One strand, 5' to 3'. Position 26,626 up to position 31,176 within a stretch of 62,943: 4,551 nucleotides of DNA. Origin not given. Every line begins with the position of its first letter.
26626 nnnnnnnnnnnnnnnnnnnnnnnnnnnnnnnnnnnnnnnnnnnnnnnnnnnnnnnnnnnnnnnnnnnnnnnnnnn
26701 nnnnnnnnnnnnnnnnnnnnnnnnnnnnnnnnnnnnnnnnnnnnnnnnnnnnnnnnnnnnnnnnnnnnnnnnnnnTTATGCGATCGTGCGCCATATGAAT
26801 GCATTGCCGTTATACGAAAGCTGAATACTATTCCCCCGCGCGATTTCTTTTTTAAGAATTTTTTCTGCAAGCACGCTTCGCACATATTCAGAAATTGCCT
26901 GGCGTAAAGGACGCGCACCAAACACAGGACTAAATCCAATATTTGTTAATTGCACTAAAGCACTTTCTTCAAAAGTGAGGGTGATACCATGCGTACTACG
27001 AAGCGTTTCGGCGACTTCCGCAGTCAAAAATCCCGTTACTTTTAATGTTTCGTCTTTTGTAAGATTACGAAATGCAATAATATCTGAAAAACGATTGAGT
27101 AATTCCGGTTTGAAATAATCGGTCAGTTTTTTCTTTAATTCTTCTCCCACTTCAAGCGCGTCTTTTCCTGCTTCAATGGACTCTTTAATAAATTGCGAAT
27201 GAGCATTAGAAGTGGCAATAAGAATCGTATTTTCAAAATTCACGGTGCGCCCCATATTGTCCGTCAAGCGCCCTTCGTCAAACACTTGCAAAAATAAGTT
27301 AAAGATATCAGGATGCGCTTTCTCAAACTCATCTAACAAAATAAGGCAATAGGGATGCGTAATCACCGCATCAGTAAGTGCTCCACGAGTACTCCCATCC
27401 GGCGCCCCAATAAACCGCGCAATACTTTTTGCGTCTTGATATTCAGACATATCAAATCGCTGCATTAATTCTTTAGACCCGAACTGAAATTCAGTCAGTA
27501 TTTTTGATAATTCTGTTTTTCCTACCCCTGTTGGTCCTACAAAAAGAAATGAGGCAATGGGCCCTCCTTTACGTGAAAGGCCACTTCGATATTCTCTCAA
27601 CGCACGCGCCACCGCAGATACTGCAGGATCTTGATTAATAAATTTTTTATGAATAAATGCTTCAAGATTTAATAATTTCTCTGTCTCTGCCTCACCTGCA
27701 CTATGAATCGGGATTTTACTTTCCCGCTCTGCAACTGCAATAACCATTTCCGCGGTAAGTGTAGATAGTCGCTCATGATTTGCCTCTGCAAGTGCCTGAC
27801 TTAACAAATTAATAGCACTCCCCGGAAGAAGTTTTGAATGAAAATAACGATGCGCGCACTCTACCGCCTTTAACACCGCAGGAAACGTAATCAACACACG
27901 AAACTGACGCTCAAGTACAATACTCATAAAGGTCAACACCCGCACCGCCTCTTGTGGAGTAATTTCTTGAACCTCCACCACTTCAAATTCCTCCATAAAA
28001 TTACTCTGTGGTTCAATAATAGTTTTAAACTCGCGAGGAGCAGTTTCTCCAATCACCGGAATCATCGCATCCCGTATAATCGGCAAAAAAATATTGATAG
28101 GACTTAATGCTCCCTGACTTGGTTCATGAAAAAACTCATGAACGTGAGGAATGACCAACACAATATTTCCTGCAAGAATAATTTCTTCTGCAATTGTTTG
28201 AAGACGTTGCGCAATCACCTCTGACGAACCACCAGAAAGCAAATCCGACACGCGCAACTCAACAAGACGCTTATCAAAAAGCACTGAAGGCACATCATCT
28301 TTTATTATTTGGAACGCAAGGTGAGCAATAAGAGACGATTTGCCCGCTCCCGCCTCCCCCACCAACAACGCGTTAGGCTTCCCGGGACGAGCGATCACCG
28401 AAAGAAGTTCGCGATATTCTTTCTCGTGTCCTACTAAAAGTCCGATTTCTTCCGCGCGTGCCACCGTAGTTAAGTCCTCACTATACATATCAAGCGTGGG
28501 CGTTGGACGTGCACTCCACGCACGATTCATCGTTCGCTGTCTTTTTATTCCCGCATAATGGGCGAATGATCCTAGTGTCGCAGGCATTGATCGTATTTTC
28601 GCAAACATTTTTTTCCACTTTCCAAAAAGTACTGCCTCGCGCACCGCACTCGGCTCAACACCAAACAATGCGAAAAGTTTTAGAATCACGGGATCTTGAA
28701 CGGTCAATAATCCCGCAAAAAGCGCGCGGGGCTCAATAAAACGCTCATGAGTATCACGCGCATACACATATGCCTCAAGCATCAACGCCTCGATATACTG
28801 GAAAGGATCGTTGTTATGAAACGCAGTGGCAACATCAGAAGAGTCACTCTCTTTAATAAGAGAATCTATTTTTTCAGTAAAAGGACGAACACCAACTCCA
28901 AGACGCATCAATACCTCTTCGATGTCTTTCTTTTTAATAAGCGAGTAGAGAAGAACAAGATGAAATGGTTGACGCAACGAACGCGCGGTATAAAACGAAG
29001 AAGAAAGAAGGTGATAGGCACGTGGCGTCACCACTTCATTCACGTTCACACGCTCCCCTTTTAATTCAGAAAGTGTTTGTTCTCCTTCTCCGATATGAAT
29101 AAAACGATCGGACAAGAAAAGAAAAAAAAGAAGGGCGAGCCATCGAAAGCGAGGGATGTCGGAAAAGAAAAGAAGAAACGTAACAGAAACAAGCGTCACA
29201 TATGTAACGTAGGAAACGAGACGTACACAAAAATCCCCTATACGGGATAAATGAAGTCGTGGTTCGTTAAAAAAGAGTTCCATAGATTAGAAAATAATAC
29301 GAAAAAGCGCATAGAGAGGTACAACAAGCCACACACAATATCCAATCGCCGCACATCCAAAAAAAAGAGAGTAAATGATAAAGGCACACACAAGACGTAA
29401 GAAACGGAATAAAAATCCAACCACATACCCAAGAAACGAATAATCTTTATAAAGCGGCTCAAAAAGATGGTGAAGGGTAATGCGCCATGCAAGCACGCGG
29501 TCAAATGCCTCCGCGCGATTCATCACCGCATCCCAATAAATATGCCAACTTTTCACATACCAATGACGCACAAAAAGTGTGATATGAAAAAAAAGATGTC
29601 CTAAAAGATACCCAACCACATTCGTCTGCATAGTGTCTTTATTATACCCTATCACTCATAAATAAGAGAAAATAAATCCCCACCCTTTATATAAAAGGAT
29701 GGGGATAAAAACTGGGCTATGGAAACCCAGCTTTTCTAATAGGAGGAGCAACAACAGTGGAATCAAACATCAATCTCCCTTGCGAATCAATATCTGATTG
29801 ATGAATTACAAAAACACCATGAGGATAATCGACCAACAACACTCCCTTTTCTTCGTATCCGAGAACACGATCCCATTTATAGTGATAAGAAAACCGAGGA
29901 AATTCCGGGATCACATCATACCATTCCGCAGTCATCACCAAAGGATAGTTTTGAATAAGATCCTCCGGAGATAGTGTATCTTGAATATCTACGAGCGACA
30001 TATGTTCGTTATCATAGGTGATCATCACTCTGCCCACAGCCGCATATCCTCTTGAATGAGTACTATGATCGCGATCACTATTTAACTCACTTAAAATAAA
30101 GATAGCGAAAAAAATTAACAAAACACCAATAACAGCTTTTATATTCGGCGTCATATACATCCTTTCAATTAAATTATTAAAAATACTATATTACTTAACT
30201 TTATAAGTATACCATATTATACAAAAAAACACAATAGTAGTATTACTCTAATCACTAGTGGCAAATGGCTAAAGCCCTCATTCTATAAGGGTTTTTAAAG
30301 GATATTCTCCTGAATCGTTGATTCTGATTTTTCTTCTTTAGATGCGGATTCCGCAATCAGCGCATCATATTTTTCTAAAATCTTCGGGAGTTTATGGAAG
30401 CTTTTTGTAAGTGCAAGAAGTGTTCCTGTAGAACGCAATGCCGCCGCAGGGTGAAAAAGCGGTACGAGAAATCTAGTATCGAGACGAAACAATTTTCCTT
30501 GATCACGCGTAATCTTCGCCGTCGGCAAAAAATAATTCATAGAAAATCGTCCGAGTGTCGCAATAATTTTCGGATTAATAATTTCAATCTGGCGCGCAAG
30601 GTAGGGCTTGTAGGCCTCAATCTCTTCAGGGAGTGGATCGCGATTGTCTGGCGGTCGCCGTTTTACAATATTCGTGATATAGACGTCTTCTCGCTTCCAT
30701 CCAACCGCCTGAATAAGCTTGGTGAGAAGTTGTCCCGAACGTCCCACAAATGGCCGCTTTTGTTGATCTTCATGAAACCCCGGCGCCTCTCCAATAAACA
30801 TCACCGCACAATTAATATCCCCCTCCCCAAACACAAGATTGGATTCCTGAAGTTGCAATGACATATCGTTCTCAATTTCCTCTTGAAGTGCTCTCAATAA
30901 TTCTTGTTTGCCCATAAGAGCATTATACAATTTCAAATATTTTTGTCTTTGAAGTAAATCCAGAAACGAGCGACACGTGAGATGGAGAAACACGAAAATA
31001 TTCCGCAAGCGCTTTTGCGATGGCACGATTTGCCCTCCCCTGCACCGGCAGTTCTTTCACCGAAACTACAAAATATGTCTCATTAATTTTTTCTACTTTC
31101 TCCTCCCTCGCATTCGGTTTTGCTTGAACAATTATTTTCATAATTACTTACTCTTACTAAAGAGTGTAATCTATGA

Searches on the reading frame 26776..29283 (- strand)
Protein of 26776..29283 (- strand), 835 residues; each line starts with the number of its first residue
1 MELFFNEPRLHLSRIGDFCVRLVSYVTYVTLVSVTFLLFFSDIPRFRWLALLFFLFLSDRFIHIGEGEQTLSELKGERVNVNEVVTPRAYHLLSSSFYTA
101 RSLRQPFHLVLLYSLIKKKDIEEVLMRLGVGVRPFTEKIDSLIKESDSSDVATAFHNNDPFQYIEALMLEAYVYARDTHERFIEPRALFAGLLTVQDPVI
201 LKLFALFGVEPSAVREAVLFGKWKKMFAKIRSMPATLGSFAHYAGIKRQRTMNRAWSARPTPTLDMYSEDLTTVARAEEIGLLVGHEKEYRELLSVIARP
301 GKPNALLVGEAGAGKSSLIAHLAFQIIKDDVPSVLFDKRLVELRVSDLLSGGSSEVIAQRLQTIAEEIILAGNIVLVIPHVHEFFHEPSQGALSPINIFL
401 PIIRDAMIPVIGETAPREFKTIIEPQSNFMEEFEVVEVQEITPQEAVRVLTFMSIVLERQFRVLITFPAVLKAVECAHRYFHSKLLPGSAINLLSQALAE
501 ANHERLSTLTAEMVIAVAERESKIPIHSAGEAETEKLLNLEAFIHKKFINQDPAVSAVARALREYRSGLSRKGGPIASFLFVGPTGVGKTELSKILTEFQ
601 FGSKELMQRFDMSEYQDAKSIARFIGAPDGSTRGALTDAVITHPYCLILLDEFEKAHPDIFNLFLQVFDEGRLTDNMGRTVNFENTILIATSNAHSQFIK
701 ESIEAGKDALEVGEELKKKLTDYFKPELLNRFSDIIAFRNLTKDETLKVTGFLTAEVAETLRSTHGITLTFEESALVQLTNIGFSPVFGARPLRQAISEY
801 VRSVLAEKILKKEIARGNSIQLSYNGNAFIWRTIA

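Call 21: search_protein_families(library=pfam, proteins=[window:26776-29283:-], max_evalue=0.00001)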
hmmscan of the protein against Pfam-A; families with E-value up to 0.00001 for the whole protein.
window:26776-29283:- (835 aa): 7 families
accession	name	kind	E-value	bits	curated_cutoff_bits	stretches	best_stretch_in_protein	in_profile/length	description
PF07724.20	AAA_2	-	1.9e-50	171.6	27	1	575-734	2-165/166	AAA domain (Cdc48 subfamily)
PF10431.15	ClpB_D2-small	-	2.6e-16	59.8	21.9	1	741-821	1-80/81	C-terminal, D2-small domain, of ClpB protein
PF07728.20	AAA_5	-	1.8e-14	54.3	22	1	579-696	2-125/139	AAA domain (dynein-related subfamily)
PF00004.35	AAA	-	4.2e-12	47.1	21.2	1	580-700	2-116/131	ATPase family associated with various cellular activities (AAA)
PF17871.7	AAA_lid_9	-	4.4e-08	33.4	22.8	1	443-508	2-67/104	AAA lid domain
PF13191.12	AAA_16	-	1.3e-07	32.7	32.6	0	283-330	2-52/167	AAA ATPase domain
PF13401.12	AAA_22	-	9.8e-07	29.6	27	0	580-669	9-109/130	AAA domain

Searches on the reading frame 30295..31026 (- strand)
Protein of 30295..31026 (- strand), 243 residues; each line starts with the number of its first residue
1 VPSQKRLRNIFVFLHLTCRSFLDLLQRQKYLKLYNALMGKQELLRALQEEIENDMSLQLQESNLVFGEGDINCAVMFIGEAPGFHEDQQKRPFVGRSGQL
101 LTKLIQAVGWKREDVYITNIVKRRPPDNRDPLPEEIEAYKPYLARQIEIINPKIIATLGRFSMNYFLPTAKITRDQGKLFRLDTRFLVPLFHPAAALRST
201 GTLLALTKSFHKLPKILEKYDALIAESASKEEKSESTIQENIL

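Call 76: search_protein_families(library=pfam, proteins=[window:30295-31026:-], max_evalue=0.0001)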
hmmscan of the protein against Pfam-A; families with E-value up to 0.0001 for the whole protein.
window:30295-31026:- (243 aa): 1 family
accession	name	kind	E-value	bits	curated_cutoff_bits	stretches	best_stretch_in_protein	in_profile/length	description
PF03167.25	UDG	-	6.8e-36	123.9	24.3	1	66-202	1-127/141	Uracil DNA glycosylase superfamily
